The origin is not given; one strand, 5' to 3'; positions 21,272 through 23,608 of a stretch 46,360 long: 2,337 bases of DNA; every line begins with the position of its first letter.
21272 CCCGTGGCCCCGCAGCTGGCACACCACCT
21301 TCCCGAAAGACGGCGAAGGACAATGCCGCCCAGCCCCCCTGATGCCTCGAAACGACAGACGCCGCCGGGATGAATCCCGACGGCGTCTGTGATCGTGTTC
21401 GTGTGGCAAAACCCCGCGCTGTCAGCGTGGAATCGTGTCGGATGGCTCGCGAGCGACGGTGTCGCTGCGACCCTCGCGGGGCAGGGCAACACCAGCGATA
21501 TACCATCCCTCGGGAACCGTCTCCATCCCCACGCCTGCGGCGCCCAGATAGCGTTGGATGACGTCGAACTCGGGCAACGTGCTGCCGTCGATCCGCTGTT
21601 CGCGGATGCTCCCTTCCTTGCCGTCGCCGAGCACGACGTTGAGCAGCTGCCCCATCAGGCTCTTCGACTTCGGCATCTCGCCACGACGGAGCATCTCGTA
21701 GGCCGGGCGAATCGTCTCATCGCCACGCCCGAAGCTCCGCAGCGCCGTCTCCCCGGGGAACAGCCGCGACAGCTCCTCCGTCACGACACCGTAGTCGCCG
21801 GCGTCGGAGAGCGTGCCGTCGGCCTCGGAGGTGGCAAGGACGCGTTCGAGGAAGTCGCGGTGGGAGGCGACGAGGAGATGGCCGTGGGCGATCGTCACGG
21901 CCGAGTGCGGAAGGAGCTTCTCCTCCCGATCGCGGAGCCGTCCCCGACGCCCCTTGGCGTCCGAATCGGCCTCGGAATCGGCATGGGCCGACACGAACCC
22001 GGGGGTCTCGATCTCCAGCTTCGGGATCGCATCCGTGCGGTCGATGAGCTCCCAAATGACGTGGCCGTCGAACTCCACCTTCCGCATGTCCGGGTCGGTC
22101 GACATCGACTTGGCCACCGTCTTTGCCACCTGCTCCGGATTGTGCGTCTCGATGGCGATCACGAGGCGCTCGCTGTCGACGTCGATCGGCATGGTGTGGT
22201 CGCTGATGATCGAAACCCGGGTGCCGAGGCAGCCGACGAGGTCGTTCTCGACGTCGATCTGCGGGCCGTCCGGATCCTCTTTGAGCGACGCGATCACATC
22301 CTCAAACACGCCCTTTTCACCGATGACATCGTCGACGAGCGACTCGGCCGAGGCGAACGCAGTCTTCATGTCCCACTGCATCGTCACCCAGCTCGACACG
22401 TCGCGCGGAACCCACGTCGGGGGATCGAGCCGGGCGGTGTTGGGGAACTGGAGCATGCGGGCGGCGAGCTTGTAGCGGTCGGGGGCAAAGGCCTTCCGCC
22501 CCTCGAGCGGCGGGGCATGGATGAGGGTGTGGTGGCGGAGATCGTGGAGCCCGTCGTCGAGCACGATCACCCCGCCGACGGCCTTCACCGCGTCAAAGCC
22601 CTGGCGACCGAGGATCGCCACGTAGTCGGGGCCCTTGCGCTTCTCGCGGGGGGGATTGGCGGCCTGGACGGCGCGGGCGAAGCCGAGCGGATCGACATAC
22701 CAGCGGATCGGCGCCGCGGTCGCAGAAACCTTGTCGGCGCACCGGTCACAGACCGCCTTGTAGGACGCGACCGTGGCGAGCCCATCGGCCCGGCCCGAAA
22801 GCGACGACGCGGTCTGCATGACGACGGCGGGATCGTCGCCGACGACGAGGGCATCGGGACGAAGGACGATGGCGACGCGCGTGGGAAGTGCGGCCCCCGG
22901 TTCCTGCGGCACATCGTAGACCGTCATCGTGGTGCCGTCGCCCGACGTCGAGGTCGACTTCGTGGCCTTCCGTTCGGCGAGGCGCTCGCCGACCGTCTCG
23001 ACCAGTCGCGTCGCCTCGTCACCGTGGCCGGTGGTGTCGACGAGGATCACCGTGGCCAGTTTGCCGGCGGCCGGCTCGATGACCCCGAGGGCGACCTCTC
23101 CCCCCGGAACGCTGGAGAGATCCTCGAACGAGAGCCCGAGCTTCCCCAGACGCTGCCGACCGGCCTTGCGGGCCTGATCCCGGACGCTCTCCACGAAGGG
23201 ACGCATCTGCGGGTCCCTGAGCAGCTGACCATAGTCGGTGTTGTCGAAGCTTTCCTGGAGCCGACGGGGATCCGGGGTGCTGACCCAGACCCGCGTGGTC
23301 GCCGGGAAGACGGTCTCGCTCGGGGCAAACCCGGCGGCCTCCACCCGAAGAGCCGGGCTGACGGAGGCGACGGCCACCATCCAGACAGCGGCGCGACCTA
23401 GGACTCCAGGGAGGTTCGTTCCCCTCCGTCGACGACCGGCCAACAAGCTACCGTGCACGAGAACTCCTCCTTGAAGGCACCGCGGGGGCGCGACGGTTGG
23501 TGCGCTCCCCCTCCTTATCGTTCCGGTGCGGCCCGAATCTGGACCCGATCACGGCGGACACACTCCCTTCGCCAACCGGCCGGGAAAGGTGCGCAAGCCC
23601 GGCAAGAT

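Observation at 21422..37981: Minimal orphan tetramodular NRPS locus: PPTase <-> NRPS -> coupled membrane protein -> secreted protein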

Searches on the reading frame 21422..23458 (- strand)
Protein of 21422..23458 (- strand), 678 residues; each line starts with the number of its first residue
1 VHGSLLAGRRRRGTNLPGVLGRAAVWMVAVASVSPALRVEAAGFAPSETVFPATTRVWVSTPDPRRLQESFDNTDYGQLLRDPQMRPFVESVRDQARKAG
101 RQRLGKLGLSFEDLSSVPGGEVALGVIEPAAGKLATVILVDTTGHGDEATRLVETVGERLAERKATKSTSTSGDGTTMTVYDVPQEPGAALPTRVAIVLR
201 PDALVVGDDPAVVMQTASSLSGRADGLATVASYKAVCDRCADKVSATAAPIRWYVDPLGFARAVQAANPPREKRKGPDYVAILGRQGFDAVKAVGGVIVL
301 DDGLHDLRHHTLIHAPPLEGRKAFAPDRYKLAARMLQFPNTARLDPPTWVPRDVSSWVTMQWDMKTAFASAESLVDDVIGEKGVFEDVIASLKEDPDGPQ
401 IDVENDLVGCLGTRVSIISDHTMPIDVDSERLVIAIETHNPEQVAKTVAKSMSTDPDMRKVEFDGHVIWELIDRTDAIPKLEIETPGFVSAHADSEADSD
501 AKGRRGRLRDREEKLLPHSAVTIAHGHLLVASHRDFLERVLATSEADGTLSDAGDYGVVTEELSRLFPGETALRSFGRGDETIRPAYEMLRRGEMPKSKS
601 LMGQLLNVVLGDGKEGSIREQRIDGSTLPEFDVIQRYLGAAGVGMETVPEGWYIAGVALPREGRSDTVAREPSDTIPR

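Call 3: search_protein_families(library=pfam, proteins=[window:21422-23458:-], max_evalue=0.01)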
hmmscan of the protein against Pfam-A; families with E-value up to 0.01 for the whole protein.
window:21422-23458:- (678 aa): 0 families

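Call 9: search_protein_families(library=ncbifam, proteins=[window:21422-23458:-], max_evalue=0.1)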
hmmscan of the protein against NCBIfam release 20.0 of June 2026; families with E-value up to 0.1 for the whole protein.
window:21422-23458:- (678 aa): 0 families

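Call 10: find_homologous_proteins(query=window:21422-23458:-)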
Query window:21422-23458:- (678 aa): 457 proteins with E <= 0.001 among 8000 candidates; the best 120 are listed.
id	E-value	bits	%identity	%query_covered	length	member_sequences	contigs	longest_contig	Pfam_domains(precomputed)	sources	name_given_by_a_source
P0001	0.0e+0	1491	98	100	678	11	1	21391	-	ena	-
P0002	0.0e+0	1409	92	100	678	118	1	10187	-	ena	-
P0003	0.0e+0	1359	89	100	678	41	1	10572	-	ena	-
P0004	0.0e+0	1357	89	100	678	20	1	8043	-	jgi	-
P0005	0.0e+0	1317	86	100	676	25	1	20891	-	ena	-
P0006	0.0e+0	1270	83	100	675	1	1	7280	-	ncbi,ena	-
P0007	0.0e+0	1265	83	100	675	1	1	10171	-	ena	-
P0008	0.0e+0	1225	80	100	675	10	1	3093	-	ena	-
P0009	0.0e+0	1214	79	100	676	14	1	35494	-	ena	-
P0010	0.0e+0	1150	75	100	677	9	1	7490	-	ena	-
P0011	0.0e+0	1150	81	94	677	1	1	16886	-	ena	-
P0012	0.0e+0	1135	76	100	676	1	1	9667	-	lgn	-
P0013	0.0e+0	1110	98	74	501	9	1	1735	-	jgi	jgi:hypothetical protein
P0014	0.0e+0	1109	73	100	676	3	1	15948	-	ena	-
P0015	0.0e+0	1109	76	94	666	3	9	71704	-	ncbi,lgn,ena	-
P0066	1.3e-257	875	61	94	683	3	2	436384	-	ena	-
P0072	1.8e-252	858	60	93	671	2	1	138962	-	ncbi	-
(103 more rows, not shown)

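Call 14: find_encoding_contigs(protein=P0066, flank=10000, max_places=1)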
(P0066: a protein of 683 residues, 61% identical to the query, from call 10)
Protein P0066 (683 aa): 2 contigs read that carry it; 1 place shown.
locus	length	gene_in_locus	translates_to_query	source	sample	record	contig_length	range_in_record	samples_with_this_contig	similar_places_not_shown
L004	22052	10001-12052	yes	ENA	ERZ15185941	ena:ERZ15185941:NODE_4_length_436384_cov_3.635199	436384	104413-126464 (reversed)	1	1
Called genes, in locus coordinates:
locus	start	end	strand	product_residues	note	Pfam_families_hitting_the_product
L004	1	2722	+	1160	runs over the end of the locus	PF00069:Pkinase, PF07714:PK_Tyr_Ser-Thr, PF24817:WD40_WDHD1_1st, PF23381:Beta-prop_IFT122_1st, PF24805:EIF3I, PF24814:WD40_Prp19, PF25174:Beta-prop_THOC3, PF23409:Beta-prop_EML, +74 more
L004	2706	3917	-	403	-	PF03150:CCP_MauG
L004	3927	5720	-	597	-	PF00106:adh_short, PF08659:KR (weak), PF13561:adh_short_C2, PF07963:N_methyl, PF07596:SBP_bac_10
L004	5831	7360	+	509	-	PF00224:PK, PF02887:PK_C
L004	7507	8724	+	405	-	PF00764:Arginosuc_synth, PF20979:Arginosuc_syn_C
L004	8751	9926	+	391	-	-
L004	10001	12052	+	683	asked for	-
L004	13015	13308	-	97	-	-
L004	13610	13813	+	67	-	-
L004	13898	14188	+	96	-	PF13358:DDE_3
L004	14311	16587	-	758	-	PF00756:Esterase, PF12146:Hydrolase_4 (weak)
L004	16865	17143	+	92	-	-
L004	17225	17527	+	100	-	-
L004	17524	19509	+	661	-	PF13442:Cytochrome_CBB3 (faint), PF07635:PSCyt1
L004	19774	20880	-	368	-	PF07498:Rho_N (weak), PF16258:DUF4912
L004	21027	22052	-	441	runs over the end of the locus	PF13428:TPR_14 (faint), PF13432:TPR_16 (faint), PF13424:TPR_12 (faint), PF14559:TPR_19 (faint), PF00515:TPR_1 (faint), PF07719:TPR_2 (faint), PF13181:TPR_8 (faint), PF03118:RNA_pol_A_CTD, +4 more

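Call 15: find_encoding_contigs(protein=P0072, flank=10000, max_places=1)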
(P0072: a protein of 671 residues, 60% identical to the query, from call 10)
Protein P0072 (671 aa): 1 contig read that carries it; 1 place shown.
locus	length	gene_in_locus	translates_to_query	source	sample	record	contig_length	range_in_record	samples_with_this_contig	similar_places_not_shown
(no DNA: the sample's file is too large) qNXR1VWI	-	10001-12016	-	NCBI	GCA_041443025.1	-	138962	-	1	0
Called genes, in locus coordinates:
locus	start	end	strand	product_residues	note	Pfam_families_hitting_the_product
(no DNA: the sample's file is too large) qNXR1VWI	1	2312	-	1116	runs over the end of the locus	PF00069:Pkinase, PF07714:PK_Tyr_Ser-Thr, PF23381:Beta-prop_IFT122_1st, PF24782:WD40_MABP1-WDR62_2nd, PF25174:Beta-prop_THOC3, PF25175:Beta-prop_WDR5, PF24814:WD40_Prp19, PF23381:Beta-prop_IFT122_1st, +40 more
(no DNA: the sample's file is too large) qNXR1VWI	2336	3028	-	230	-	PF07638:Sigma70_ECF, PF08281:Sigma70_r4_2, PF04545:Sigma70_r4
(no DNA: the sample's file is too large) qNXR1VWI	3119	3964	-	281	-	PF00106:adh_short, PF08659:KR, PF13561:adh_short_C2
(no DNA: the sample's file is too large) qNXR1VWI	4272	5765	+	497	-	PF00224:PK, PF02887:PK_C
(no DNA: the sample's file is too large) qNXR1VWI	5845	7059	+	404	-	PF00764:Arginosuc_synth, PF20979:Arginosuc_syn_C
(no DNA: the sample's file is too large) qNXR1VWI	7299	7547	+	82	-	-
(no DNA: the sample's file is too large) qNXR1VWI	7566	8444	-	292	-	-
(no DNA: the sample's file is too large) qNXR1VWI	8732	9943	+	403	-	-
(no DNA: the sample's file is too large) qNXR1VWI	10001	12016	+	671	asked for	-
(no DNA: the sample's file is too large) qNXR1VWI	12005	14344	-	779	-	PF00756:Esterase (weak)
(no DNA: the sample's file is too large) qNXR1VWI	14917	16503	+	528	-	PF13442:Cytochrome_CBB3 (faint), PF07635:PSCyt1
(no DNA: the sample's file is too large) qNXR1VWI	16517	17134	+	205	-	-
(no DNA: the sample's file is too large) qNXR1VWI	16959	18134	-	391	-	PF07498:Rho_N, PF16258:DUF4912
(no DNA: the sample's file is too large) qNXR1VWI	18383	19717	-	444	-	PF13428:TPR_14 (faint), PF13424:TPR_12 (faint), PF14559:TPR_19 (faint), PF13431:TPR_17 (faint), PF07719:TPR_2 (faint), PF13432:TPR_16 (weak), PF00515:TPR_1 (weak), PF03118:RNA_pol_A_CTD, +4 more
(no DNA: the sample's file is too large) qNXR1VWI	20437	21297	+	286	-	PF00793:DAHP_synth_1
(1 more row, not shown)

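Call 16: find_encoding_contigs(protein=P0015, flank=10000, max_places=1)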
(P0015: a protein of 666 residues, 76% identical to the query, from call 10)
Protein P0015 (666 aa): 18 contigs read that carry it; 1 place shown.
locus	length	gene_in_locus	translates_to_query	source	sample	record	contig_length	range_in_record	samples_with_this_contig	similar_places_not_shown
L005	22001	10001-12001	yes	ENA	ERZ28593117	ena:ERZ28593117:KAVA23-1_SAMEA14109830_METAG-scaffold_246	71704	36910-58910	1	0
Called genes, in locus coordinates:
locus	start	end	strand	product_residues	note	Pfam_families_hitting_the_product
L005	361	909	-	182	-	-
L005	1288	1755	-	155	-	-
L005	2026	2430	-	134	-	-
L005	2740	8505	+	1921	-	PF00501:AMP-binding, PF00550:PP-binding, PF00668:Condensation, PF00501:AMP-binding, PF13193:AMP-binding_C, PF00550:PP-binding, PF00975:Thioesterase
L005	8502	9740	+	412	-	-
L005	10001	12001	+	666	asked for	-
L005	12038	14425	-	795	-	PF00756:Esterase (faint)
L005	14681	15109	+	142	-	-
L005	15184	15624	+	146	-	-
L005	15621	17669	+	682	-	PF13442:Cytochrome_CBB3 (faint), PF07635:PSCyt1 (weak)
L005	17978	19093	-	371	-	PF07498:Rho_N (weak), PF16258:DUF4912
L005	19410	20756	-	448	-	PF13424:TPR_12 (faint), PF00515:TPR_1 (faint), PF07719:TPR_2 (faint), PF14559:TPR_19 (faint), PF13174:TPR_6 (faint), PF13414:TPR_11 (faint), PF13428:TPR_14 (faint), PF03118:RNA_pol_A_CTD, +2 more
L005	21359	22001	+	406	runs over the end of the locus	PF00793:DAHP_synth_1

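Call 23: find_related_loci(query=A1, collection=genome_contigs, flank=10000)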
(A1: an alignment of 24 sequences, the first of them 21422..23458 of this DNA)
Query A1 (678 aa) in genome_contigs; peptide patterns used: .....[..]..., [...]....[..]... (x = any residue, [..] = any of these).
177 stretches matched a pattern; 164 encode a relative of the query (tblastn E <= 1e-3); the best 80 are kept; 80 distinct loci.
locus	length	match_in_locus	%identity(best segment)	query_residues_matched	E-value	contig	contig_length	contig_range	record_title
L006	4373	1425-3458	96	1-678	0e+0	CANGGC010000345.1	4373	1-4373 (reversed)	MAG: Planctomycetaceae bacterium isolate Jr-28aug17-13 genome assembly, contig: Jr-28aug17-C30217, whole genome shotgun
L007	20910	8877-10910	96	1-678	0e+0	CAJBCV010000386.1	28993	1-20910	MAG: uncultured Planctomycetaceae bacterium isolate Loc090907-1m_bin-358 genome assembly, contig: bin-358:386/573, whole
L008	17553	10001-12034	95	1-678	0e+0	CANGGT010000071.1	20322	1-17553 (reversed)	MAG: Planctomycetaceae bacterium isolate Jr-28jun17-107 genome assembly, contig: Jr-28jun17-C3740, whole genome shotgun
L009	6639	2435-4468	95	1-678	0e+0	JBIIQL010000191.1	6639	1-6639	MAG: Pirellulales bacterium isolate ME2003-07-11_3300042290_group2_bin72 Rohwer_bin1678_scaffold_9581_c1, whole genome s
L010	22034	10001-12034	92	1-678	0e+0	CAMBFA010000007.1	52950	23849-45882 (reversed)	MAG: Candidatus Kuenenia stuttgartiensis isolate MoH-02may19-292 genome assembly, contig: MoH-02may19-C577, whole genome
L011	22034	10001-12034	90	1-678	0e+0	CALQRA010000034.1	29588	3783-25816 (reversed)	MAG: Candidatus Kuenenia stuttgartiensis isolate HRSG-H1-bin-26 genome assembly, contig: HRSG-H1-C810, whole genome shot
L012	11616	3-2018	91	3-678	0e+0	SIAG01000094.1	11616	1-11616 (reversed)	MAG: Planctomycetaceae bacterium isolate Baikal-deep-G168 BACOMB-C26817, whole genome shotgun sequence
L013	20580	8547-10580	89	1-678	0e+0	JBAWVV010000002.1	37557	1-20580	MAG: Planctomycetia bacterium isolate ELA020 MAG020_2, whole genome shotgun sequence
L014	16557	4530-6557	89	1-676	0e+0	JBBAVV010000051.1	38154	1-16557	MAG: Pirellulales bacterium isolate EUL_332 ctg51-EUL_332, whole genome shotgun sequence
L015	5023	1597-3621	83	1-678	0e+0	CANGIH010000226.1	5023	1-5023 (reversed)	MAG: Planctomycetaceae bacterium isolate Jr-28aug17-95 genome assembly, contig: Jr-28aug17-C24666, whole genome shotgun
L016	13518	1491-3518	73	1-678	0e+0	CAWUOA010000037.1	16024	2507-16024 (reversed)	MAG: uncultured Planctomycetaceae bacterium isolate SRR1522971_binner23_134_1705335398 genome assembly, contig: ERZ11848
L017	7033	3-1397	99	214-678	0e+0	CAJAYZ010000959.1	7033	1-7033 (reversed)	MAG: uncultured Planctomycetaceae bacterium isolate Loc080925-6m_bin-0950 genome assembly, contig: bin-0950:959/963, who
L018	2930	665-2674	73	10-678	0e+0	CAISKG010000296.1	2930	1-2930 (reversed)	MAG: uncultured Planctomycetaceae bacterium isolate LaPlata_bin-3722 genome assembly, contig: bin-3722:296/646, whole ge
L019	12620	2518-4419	65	41-678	0e+0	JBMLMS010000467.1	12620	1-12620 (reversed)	MAG: Pirellulales bacterium isolate GLSM_20803 NODE_831_length_12620_cov_6.752169, whole genome shotgun sequence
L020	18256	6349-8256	76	44-678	0e+0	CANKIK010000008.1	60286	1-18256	MAG: Planctomycetaceae bacterium isolate RH-9nov16-155 genome assembly, contig: RH-9nov16-C677, whole genome shotgun seq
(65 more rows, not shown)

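Call 47: predict_structure(alignment_id=A1)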
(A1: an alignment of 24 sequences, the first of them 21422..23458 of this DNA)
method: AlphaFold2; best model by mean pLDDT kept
length: 678 residues; sequences in the alignment: 24
mean_pLDDT: 62.9   pTM: 0.54
mean pLDDT of the five models: 62.9, 62.2, 59.3, 55.1, 54.6
residues with pLDDT >= 90: 18; 70-90: 245; 50-70: 231; < 50: 184
segments of 3 or more residues with pLDDT < 50: 1-18, 34-41, 99-101, 272-284, 295-303, 316-329, 331-336, 374-382, 423-429, 476-517, 595-625, 664-678
pLDDT, mean of each block of 10 residues (from residue 1): 30 41 53 42 77 85 73 64 65 51 64 69 87 85 85 86 79 70 70 83 89 90 85 67 56 70 62 43 50 48 49 49 46 48 73 76 66 47 55 54 75 78 47 83 84 77 85 49 27 35 40 47 87 81 73 80 68 64 61 48 39 33 50 70 65 65 42 32
secondary structure, 60 per line:
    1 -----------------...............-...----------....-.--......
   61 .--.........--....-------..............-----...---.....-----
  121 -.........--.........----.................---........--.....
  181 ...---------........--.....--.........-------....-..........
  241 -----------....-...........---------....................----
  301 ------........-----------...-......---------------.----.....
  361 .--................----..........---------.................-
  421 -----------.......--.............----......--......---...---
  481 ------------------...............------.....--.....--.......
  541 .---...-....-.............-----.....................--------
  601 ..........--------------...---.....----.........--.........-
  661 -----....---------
elements in order (helices of 4 or more, strands of 3 or more residues): H18-32 H47-50 E55-61 H64-72 H75-78 H86-99 H111-115 E122-130 E133-141 H146-162 E166-173 E176-183 E193-200 E203-207 H210-218 H231-240 E252-255 H257-267 H277-296 E307-314 H330-335 E356-361 H364-379 H384-393 H403-410 E411-419 E432-438 H441-453 E458-463 E466-471 H499-513 E520-524 E527-531 H534-541 H554-566 E572-578 H579-592 H601-610 H631-635 E640-648 E651-659 H666-669

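Call 50: fold_search(model_id=the predicted structure, library=pdb)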
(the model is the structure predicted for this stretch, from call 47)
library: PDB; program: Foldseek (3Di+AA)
matches with E <= 10: 313; with E <= 0.001: 0
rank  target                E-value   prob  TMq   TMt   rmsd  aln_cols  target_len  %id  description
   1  9van_A                1.3e-01  0.03  0.08  0.06  37.6       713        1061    8  Cryo-EM structure of human full length KICSTOR complex (state 2) (released 2025-11-12)
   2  7cu9_B                2.0e-01  0.84  0.12  0.34   5.8       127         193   16  Crystal structure of the soluble domain of TiME protein from Mycobacterium smegmatis (released 2021-08-25)
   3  6e8a_A                2.2e-01  0.66  0.10  0.36   6.3       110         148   19  Crystal structure of DcrB from Salmonella enterica at 1.92 Angstroms resolution (released 2018-10-31)
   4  5om7_A                2.6e-01  0.02  0.04  0.08  24.5       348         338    9  Crystal structure of Alpha1-antichymotrypsin variant DBS-II: a drug-binding serpin for doxorubicin (released 2018-05-23)
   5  9kp4_D                3.4e-01  0.02  0.06  0.06  27.6       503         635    9  Crystal structure of human CASTOR1 in apo form (released 2026-03-25)
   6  1vr8                  3.5e-01  0.51  0.10  0.36   6.4       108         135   13  Crystal structure of GTP binding regulator (TM1622) from Thermotoga Maritima at 1.75 A resolution (released 2005-03-15)
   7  5om8_A                4.4e-01  0.02  0.05  0.08  25.0       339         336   10  Crystal form 2 of Alpha1-antichymotrypsin variant DBS-II-allo: an allosterically modulated drug-binding serpin for dox (released 2018-05-23)
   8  5om3_A                5.1e-01  0.02  0.06  0.10  25.1       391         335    9  Crystal structure of Alpha1-antichymotrypsin variant DBS-I5: a MMP14-cleavable drug-binding serpin for doxycycline (released 2018-05-23)
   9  3tgo_D                5.7e-01  0.21  0.08  0.24  11.6       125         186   15  Crystal structure of the E. coli BamCD complex (released 2011-09-28)
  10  8g6d_B                6.0e-01  0.07  0.07  0.14  15.8       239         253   10  HSV-1 Nuclear Egress Complex (SUP; UL31-R229L) (released 2024-01-10)
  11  6ftp_A                6.0e-01  0.02  0.05  0.09  24.5       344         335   10  Crystal form 1 of Alpha1-antichymotrypsin variant DBS-II-allo: an allosterically modulated drug-binding serpin for dox (released 2018-05-23)
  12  3tgo_C                6.7e-01  0.21  0.08  0.24   8.0       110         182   13  Crystal structure of the E. coli BamCD complex (released 2011-09-28)
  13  6hgd_A                6.7e-01  0.01  0.05  0.08  25.4       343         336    9  Crystal structure of Alpha1-antichymotrypsin variant NewBG-0: a new binding globulin variant that is devoid of any cor (released 2019-05-29)
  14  1q9u_A                7.1e-01  0.30  0.08  0.33   8.5       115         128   16  Crystal structure of uncharacterized conserved protein DUF302 from Bacillus stearothermophilus (released 2004-03-02)
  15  3qsz_B                7.1e-01  0.14  0.09  0.25  10.1       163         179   10  Crystal Structure of the STAR-related lipid transfer protein (fragment 25-204) from Xanthomonas axonopodis at the reso (released 2011-04-20)
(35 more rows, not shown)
